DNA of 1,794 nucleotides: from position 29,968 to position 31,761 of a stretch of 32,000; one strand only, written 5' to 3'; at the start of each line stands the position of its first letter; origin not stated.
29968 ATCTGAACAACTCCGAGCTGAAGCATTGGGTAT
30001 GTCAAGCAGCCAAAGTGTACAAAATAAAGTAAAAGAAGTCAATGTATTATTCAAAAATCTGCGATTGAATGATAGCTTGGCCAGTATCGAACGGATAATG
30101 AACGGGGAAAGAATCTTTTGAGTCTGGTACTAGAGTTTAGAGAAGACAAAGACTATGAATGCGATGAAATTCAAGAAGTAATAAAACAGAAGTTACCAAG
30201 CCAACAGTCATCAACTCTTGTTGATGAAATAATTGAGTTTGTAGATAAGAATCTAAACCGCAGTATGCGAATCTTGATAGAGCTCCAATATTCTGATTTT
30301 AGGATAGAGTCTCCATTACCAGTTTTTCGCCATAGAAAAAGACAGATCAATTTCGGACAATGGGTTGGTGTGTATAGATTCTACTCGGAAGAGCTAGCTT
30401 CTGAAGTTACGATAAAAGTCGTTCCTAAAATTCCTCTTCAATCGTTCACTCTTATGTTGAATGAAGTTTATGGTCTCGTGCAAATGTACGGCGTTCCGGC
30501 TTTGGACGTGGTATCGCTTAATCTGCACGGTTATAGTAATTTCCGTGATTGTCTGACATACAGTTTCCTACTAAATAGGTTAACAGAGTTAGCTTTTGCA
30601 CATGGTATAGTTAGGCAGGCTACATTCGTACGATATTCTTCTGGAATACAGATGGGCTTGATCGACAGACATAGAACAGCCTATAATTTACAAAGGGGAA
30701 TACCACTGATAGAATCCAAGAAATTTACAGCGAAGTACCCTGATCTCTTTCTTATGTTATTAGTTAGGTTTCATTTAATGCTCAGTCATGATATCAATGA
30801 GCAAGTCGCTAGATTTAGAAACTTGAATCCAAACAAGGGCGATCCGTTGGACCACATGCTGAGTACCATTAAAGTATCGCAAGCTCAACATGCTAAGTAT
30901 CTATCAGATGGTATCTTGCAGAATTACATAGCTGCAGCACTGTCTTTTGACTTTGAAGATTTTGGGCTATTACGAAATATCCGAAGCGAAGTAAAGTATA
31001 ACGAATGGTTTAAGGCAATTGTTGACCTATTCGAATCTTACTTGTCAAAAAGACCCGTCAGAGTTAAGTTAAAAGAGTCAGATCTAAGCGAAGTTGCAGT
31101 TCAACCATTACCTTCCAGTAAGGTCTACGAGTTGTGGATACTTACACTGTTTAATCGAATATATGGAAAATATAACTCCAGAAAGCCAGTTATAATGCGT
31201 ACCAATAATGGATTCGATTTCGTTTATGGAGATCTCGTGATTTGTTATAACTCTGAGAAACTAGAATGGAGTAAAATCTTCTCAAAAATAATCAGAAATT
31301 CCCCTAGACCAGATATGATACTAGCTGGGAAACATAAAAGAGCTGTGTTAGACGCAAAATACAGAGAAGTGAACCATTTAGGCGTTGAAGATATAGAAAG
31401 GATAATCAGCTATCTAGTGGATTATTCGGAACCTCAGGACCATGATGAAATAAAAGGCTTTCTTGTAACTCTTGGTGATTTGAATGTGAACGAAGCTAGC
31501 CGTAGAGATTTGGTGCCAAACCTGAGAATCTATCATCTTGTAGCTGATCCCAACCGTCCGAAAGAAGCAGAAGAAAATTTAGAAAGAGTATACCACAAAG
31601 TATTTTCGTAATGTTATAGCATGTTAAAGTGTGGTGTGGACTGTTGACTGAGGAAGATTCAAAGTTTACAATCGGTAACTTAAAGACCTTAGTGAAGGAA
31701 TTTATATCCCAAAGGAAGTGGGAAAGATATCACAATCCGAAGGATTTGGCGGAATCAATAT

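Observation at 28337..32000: Compact three-gene cassette: reader-domain McrB-like GTPase + McrC-like nuclease + DCTPP1-type dCTP pyrophosphatase, a candidate two-pronged defence against cytosine-modified viruses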

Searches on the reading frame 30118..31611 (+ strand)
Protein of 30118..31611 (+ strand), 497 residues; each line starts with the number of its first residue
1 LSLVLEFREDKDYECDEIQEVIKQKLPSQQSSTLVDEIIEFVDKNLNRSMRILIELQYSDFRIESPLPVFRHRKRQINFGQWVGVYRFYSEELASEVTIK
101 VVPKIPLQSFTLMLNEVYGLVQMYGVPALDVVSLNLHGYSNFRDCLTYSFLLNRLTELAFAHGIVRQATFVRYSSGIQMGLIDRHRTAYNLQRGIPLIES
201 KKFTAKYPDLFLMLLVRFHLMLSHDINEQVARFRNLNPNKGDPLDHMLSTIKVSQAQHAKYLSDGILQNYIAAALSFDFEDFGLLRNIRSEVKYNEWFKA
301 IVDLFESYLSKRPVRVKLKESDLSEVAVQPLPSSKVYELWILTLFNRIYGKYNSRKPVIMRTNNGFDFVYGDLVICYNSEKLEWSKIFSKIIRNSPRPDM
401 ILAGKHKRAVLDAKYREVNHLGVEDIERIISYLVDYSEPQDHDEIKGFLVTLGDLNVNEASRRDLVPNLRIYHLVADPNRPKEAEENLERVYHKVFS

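Call 4: search_protein_families(library=pfam, proteins=[window:30118-31611:+], max_evalue=0.01)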
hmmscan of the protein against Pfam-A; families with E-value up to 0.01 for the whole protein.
window:30118-31611:+ (497 aa): 0 families

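Call 5: search_protein_families(library=padloc, proteins=[window:30118-31611:+], max_evalue=0.01)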
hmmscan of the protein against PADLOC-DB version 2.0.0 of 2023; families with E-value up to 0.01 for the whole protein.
window:30118-31611:+ (497 aa): 0 families

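Call 6: search_protein_families(library=ncbifam, proteins=[window:30118-31611:+], max_evalue=0.01)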
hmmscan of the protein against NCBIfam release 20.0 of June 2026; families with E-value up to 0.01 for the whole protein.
window:30118-31611:+ (497 aa): 0 families

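Call 7: find_encoding_contigs(protein=window:30118-31611:+, flank=10000, max_places=6)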
Protein window:30118-31611:+ (497 aa): no gene with exactly this product is on record in the collection.

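Call 11: find_homologous_proteins(query=window:30118-31611:+, max_evalue=0.001)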
Query window:30118-31611:+ (497 aa): 15 proteins with E <= 0.001 among 8000 candidates.
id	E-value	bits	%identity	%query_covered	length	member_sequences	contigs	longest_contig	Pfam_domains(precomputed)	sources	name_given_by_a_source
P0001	0.0e+0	1116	100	100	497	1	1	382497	-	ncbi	ncbi:MAG: hypothetical protein QXV32_04270 [Conexivisphaerales archaeon]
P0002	6.1e-109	383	39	100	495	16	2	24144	-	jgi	jgi:hypothetical protein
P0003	7.7e-108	380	39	100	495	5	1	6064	-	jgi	-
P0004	1.0e-107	379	40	99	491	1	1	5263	-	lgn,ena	-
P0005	3.6e-107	377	40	100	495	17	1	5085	-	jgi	-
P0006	8.1e-107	376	40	100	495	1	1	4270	-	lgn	-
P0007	4.8e-106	374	40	100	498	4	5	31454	-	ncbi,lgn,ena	-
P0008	1.0e-104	369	40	100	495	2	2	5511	-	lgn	-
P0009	6.8e-103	363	38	100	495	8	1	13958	-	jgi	jgi:hypothetical protein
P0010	4.3e-102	361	40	96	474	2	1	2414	-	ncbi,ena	-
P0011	1.0e-100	356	39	99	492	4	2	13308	-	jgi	jgi:hypothetical protein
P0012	3.5e-94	335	37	99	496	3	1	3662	-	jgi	-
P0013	2.4e-93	332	38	100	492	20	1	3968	-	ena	-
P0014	3.3e-65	239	38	70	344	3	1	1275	-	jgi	jgi:hypothetical protein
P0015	6.6e-48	182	29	98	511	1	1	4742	-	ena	-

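Call 12: find_encoding_contigs(protein=P0001, flank=10000, max_places=4)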
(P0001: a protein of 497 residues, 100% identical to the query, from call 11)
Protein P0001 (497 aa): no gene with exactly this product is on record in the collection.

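Call 13: find_encoding_contigs(protein=P0002, flank=10000, max_places=4)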
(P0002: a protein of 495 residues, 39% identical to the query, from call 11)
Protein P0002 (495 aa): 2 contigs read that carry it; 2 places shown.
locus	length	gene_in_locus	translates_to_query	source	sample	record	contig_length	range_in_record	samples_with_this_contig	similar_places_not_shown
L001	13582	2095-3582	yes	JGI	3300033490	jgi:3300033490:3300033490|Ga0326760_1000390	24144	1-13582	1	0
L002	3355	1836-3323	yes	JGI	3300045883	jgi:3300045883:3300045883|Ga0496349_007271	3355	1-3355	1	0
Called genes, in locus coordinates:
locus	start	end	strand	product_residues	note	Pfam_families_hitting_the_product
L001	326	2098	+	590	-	PF20720:nSTAND3 (weak), PF00004:AAA (weak), PF05729:NACHT (faint), PF07728:AAA_5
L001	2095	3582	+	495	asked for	-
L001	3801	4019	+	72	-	-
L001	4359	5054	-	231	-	-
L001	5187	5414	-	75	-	PF04471:Mrr_cat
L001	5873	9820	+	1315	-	PF00270:DEAD (weak), PF00271:Helicase_C, PF09369:MZB (weak)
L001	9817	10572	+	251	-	-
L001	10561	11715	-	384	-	-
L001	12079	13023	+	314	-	-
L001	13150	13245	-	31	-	-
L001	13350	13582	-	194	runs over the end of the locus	-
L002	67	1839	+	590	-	PF20720:nSTAND3 (weak), PF00004:AAA (weak), PF05729:NACHT (faint), PF07728:AAA_5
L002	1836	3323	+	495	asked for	-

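Call 14: find_encoding_contigs(protein=P0007, flank=10000, max_places=5)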
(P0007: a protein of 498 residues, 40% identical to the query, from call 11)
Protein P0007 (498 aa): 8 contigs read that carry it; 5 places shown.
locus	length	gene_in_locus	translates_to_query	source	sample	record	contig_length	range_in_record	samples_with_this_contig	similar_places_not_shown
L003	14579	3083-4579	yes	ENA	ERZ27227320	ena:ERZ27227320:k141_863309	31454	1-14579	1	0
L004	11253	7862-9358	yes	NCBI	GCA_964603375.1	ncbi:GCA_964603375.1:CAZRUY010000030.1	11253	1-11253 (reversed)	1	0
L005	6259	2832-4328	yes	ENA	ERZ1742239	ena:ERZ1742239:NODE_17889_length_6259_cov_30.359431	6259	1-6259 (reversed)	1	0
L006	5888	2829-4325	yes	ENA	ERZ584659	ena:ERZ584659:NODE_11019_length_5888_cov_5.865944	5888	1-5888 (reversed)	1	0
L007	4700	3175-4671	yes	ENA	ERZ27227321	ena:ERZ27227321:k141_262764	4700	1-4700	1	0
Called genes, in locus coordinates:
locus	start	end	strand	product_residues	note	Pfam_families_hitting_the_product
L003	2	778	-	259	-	?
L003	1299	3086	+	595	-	PF03266:NTPase_1 (faint), PF20720:nSTAND3 (faint), PF00004:AAA (weak), PF05729:NACHT (faint), PF07728:AAA_5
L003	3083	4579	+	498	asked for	-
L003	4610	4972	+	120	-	PF12643:MazG-like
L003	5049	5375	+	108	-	-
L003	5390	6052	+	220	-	-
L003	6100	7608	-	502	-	PF01935:DUF87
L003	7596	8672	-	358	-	PF09376:NurA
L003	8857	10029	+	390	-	PF01972:SDH_protease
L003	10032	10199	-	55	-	-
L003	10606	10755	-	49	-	-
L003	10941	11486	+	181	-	-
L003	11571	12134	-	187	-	PF02778:tRNA_int_endo_N, PF01974:tRNA_int_endo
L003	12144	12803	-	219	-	PF01865:PhoU_div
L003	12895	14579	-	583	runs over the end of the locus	PF03129:HGTP_anticodon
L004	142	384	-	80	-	-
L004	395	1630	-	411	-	-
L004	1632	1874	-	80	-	-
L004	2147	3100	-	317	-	PF05065:Phage_capsid, PF25209:Phage_capsid_4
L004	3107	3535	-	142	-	PF22758:Phage_cement (weak), PF23982:XM1_gp53_minor_capsid (weak), PF09956:Phage_cement_2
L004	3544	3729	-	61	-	-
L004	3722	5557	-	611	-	-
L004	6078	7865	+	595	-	PF03266:NTPase_1 (faint), PF20720:nSTAND3 (faint), PF00004:AAA (weak), PF05729:NACHT (faint), PF07728:AAA_5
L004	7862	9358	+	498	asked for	-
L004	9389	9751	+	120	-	PF12643:MazG-like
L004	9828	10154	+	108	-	-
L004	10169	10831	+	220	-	-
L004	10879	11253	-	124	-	?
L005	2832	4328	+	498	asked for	-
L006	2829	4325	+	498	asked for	-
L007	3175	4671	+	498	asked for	-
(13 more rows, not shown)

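Call 16: search_solved_structures(query=A1, max_evalue=10, show_alignments=2)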
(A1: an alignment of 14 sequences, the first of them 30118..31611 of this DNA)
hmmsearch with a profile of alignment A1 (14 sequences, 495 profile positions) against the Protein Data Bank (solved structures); distinct sequences matched with E-value up to 10: 1.
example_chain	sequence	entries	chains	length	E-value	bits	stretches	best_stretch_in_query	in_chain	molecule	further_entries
2frh_A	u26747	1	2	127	0.03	16.1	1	249-314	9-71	Staphylococcal accessory regulator A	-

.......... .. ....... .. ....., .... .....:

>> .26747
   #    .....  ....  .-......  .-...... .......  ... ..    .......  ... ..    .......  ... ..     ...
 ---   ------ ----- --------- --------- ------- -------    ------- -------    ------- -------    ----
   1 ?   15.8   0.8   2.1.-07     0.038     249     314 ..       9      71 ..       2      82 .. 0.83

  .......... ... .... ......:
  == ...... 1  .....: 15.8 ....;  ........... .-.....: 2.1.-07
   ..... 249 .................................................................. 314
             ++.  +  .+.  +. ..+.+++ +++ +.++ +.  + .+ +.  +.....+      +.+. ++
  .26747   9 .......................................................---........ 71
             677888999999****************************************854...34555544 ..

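Call 21: find_related_loci(query=A1, collection=genome_contigs, flank=10000)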
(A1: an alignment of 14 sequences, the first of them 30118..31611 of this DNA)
Query A1 (497 aa) in genome_contigs; peptide patterns used: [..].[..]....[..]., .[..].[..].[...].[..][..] (x = any residue, [..] = any of these).
26 stretches matched a pattern; 3 encode a relative of the query (tblastn E <= 1e-3); 3 distinct loci.
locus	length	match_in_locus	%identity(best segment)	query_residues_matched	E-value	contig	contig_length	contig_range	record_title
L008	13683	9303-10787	40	1-497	3e-116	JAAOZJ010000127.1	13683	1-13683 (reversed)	MAG: Candidatus Methanomethylicota archaeon isolate SJ3.Bin21 k141_9739, whole genome shotgun sequence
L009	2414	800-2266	40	6-496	2e-117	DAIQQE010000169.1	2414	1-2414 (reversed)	MAG TPA_asm: Candidatus Nezhaarchaeales archaeon isolate CTOTU25735 NODE_3604_length_2414_cov_4.167444, whole genome sho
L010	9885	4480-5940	33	5-497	5e-85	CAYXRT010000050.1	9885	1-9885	MAG TPA_asm: uncultured Desulfurococcales archaeon isolate SRP141552_co1_52 genome assembly, contig: NODE_3358_length_98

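Call 22: find_related_loci(query=A1, collection=metagenome_contigs, flank=10000)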
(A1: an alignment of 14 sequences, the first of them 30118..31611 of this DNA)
Query A1 (497 aa) in metagenome_contigs; peptide patterns used: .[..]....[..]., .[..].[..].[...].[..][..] (x = any residue, [..] = any of these).
277 stretches matched a pattern; 24 encode a relative of the query (tblastn E <= 1e-3); 24 distinct loci.
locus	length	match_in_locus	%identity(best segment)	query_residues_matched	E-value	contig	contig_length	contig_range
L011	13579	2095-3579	39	1-497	2e-114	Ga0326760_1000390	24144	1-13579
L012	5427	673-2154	40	1-496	4e-114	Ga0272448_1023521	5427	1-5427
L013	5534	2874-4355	40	1-496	4e-114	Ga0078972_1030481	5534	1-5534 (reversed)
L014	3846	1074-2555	39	1-496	3e-115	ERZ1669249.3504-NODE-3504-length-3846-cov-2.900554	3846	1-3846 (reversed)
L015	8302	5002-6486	40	1-497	2e-113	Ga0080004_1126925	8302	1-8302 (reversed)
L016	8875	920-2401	40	1-496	5e-113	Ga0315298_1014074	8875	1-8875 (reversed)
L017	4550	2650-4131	40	1-496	7e-114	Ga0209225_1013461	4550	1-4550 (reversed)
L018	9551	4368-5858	40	1-496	2e-111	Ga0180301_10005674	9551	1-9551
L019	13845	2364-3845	39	1-496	2e-111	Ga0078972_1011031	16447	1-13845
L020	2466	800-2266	40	6-496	2e-116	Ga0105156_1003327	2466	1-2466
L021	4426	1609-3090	39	1-496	3e-111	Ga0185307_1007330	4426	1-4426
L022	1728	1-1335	42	50-496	3e-110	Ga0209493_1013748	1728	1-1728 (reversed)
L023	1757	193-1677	37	1-496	2e-108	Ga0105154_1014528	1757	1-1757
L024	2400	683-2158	38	3-497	1e-104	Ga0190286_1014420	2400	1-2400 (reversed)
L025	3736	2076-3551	38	3-497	2e-101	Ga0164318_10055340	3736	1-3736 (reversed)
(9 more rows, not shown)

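Call 28: search_protein_families(library=pfam, proteins=[L003:5049-5375:+, L003:5390-6052:+, L003:4610-4972:+], max_evalue=1)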
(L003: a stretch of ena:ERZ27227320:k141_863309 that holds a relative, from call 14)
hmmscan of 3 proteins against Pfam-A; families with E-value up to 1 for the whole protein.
L003:5049-5375:+ (108 aa): 1 family
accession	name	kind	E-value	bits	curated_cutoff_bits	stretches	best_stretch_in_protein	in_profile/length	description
PF21054.2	RUBC_PIKBD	-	0.07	13.8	24.3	1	6-35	137-166/212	Rubicon, PI3K-binding domain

L003:5390-6052:+ (220 aa): 1 family
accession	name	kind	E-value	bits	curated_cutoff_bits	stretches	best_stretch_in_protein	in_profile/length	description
PF12747.12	DdrB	-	0.0081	16.4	25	1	43-88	13-58/132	DdrB-like protein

L003:4610-4972:+ (120 aa): 3 families
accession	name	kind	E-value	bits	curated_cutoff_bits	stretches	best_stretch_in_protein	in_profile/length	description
PF12643.12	MazG-like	-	3.7e-17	62.8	27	1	39-115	3-77/85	MazG-like family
PF03819.22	MazG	-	5.7e-05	23.7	22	1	35-109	6-71/74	MazG nucleotide pyrophosphohydrolase domain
PF08761.16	dUTPase_2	-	0.00036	21.3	22.9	1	27-105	23-99/162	dUTPase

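Call 29: predict_structure(alignment_id=A1)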
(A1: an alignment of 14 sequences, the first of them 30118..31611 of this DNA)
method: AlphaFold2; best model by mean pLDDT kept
length: 497 residues; sequences in the alignment: 14
mean_pLDDT: 76.9   pTM: 0.70
mean pLDDT of the five models: 76.9, 76.7, 76.3, 72.5, 59.6
residues with pLDDT >= 90: 108; 70-90: 254; 50-70: 82; < 50: 53
segments of 3 or more residues with pLDDT < 50: 138-142, 166-182, 196-207, 239-243, 315-328
pLDDT, mean of each block of 10 residues (from residue 1): 86 94 85 92 86 71 83 93 85 87 87 80 71 63 66 78 54 41 58 55 50 89 83 58 57 78 79 84 79 72 82 51 49 90 93 87 85 88 76 75 87 89 84 78 82 68 71 89 91 85
secondary structure, 60 per line:
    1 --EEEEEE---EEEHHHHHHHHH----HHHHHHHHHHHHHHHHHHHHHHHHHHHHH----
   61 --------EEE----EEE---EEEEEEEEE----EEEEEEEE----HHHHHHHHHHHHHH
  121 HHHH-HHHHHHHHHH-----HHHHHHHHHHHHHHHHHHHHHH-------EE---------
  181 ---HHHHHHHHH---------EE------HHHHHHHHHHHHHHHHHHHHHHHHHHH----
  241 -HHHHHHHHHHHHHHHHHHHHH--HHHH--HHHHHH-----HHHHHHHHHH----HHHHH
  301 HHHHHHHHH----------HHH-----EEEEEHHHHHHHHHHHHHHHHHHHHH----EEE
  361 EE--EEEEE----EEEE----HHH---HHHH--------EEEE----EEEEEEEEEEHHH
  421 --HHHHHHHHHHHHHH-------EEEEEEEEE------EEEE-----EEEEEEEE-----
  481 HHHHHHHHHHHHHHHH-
elements in order: E3-8 E12-14 H15-23 H28-56 E69-71 E76-78 E82-90 E95-102 H107-124 H126-135 H141-162 H184-192 H210-236 H242-262 H265-268 H271-276 H282-291 H296-309 E328-332 H333-353 E358-362 E365-369 E374-377 H388-391 E400-403 E408-417 H423-436 E444-452 E459-462 E468-475 H481-496

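Call 33: search_protein_representatives(alignment_id=A1)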
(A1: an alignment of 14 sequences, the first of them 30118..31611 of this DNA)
Query: 14 sequences, 495 profile positions. Proteins with E-value up to 0.001 (for the whole library): 155; up to 1e-10: 115; up to 1e-30: 53. The best 150 are listed.
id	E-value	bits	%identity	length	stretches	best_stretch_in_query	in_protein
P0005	6.3e-265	895.8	-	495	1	1-495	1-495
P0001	5.4e-207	704.7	-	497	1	1-495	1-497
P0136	6.9e-142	490.0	-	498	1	3-495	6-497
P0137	4.1e-137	474.2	-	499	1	5-495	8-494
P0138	8.4e-135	466.6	-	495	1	3-495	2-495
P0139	2.6e-124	432.0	-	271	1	227-494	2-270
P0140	1.2e-116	406.7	-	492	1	3-493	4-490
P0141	1.5e-112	393.2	-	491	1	4-490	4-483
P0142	3.2e-106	372.4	-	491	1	3-489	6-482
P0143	2.9e-105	369.2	-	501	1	4-491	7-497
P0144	3.8e-104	365.5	-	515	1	3-494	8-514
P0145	4.0e-103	362.1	-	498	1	1-493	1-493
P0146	1.1e-96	340.9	-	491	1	14-495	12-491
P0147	2.6e-86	306.7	-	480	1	30-486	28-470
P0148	1.2e-82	294.6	-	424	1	3-411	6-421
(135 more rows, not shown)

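Call 34: fold_search(model_id=the predicted structure, library=pdb)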
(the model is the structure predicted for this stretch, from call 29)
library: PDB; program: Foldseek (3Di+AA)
matches with E <= 10: 347; with E <= 0.001: 4
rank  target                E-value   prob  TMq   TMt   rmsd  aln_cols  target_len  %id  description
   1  6ut7_G                1.0e-09  1.00  0.38  0.43  11.6       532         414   12  Fitted model for the tetradecameric assembly of Thermococcus gammatolerans McrB AAA+ hexamers with bound McrC (released 2020-10-21)
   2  6hz4_M                2.0e-08  1.00  0.28  0.38  12.9       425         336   11  Structure of McrBC without DNA binding domains (one half of the full complex) (released 2019-07-24)
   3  6ut6_G                1.3e-07  1.00  0.27  0.36  13.0       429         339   11  Cryo-EM structure of the Escherichia coli McrBC complex (released 2020-10-21)
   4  7vsr_M                7.4e-06  1.00  0.27  0.41  14.4       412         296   11  Structure of McrBC (stalkless mutant) (released 2023-02-15)
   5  6hz4_N                3.1e-03  1.00  0.19  0.49   7.4       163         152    8  Structure of McrBC without DNA binding domains (one half of the full complex) (released 2019-07-24)
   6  8q44_B                8.4e-03  0.77  0.20  0.22  23.1       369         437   11  Crystal structure of cA4-bound Can2 (E364R) in complex with oligo-T DNA (released 2023-11-22)
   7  8q42_B                1.2e-02  0.84  0.20  0.22  17.4       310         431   12  Crystal structure of cA4-bound Can2 (E341A) in complex with oligo-A DNA (released 2023-11-22)
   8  8q41_B                1.5e-02  0.84  0.20  0.23  17.0       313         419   12  Crystal structure of Can2 (E341A) bound to cA4 and TTTAAA ssDNA (released 2023-11-22)
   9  8z4i_B                1.9e-02  0.97  0.20  0.25  10.9       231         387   10  crystal structure of Cdn1 in complex with cA3 (released 2026-02-04)
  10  8z4i_A                3.3e-02  0.66  0.18  0.22  15.8       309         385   10  crystal structure of Cdn1 in complex with cA3 (released 2026-02-04)
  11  1xmx                  3.8e-02  0.33  0.18  0.23  32.2       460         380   12  Crystal structure of protein VC1899 from Vibrio cholerae (released 2004-11-16)
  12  8q41_A                4.3e-02  0.66  0.20  0.23  17.1       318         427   10  Crystal structure of Can2 (E341A) bound to cA4 and TTTAAA ssDNA (released 2023-11-22)
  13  8q44_A                4.3e-02  0.63  0.20  0.22  17.1       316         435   11  Crystal structure of cA4-bound Can2 (E364R) in complex with oligo-T DNA (released 2023-11-22)
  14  6p4w_D                7.2e-02  0.10  0.09  0.12  21.3       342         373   12  XPB helicase in a complex with truncated Bax1 from Sulfurisphaera tokodaii at 2.96 Angstrom resolution (released 2020-06-03)
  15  8q43_A                7.6e-02  0.54  0.20  0.24  17.4       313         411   12  Crystal structure of cA4-bound Can2 (E341A) in complex with oligo-C DNA (released 2023-11-22)
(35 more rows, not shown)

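Call 36: search_protein_families(library=pfam, alignment_id=A2, max_evalue=0.01)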
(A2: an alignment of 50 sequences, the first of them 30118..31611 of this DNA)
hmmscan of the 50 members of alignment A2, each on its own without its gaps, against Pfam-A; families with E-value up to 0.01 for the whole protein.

A. member 1, window:30118-31611:+ (497 aa): 0 families

B. families by the number of members that match (of 50 scanned): 4 families
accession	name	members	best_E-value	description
PF10117.15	McrBC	16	1.9e-06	McrBC 5-methylcytosine restriction system component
PF04411.18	PDDEXK_7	9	1.5e-06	PD-(D/E)XK nuclease superfamily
PF02646.22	RmuC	1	4.7e-05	RmuC family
PF04444.19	Dioxygenase_N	1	0.0047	Catechol dioxygenase N terminus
